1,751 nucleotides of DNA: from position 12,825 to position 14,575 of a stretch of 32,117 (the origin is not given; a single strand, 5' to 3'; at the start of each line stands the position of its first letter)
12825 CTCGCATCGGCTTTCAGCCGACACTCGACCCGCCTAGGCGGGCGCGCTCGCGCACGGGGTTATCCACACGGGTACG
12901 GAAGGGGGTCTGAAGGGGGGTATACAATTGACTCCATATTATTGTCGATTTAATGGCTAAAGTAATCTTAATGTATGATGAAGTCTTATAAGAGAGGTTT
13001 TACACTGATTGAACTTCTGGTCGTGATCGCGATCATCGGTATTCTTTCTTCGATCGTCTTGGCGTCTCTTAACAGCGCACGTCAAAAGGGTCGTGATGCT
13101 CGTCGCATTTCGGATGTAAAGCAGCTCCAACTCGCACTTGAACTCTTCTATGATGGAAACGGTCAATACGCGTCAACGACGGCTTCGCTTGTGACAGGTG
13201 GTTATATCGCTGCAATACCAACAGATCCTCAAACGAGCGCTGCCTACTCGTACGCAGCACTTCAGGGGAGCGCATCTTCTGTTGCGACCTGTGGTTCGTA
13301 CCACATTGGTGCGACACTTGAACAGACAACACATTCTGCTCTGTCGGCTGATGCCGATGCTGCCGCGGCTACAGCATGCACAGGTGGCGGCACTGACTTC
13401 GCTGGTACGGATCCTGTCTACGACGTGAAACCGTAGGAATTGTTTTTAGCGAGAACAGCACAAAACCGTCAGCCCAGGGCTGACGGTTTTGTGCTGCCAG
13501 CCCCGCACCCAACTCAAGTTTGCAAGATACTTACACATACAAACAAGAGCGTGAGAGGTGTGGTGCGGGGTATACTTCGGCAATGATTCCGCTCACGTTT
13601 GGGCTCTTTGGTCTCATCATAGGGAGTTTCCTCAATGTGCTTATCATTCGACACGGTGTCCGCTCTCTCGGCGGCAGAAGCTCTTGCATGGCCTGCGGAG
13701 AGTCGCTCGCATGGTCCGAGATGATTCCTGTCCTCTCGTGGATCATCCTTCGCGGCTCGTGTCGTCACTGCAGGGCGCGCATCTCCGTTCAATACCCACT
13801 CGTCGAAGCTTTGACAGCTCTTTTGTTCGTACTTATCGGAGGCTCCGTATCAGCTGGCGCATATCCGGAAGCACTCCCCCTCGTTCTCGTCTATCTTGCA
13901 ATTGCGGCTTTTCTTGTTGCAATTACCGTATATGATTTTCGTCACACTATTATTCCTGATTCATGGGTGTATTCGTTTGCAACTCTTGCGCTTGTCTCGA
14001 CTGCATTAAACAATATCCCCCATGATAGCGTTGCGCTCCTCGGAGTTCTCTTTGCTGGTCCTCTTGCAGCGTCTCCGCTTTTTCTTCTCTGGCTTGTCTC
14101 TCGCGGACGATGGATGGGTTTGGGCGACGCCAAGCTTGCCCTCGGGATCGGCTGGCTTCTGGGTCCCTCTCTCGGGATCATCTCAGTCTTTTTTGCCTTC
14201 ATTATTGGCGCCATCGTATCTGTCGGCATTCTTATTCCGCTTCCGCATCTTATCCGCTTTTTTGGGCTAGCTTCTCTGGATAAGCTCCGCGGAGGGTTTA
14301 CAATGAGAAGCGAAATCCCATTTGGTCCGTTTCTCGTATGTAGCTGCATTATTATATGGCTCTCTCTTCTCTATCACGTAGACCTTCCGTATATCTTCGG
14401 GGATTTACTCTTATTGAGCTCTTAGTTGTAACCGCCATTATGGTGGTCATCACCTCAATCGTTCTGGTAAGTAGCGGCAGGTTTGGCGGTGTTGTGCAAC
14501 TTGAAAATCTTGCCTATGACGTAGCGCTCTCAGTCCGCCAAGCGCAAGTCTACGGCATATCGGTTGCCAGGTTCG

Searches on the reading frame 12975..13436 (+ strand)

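Call 76: search_protein_families(library=pfam, proteins=[window:12975-13436:+], max_evalue=0.001)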
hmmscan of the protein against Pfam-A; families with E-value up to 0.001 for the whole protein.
window:12975-13436:+ (153 aa): 1 family
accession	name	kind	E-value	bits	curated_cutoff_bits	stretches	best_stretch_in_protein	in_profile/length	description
PF07963.17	N_methyl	-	4.3e-10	39.2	21.2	1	4-29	2-27/27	Prokaryotic N-terminal methylation motif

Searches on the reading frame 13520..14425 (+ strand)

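Call 76: search_protein_families(library=pfam, proteins=[window:13520-14425:+], max_evalue=0.001)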
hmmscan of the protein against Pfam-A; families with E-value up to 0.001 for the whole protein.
window:13520-14425:+ (301 aa): 2 families
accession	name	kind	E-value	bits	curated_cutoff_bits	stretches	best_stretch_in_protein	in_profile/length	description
PF06750.18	A24_N_bact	-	1.1e-28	99.6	23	1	29-106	1-80/84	Bacterial Peptidase A24 N-terminal domain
PF01478.23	Peptidase_A24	-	1.3e-12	48.5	26.5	1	127-234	2-103/104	Type IV leader peptidase family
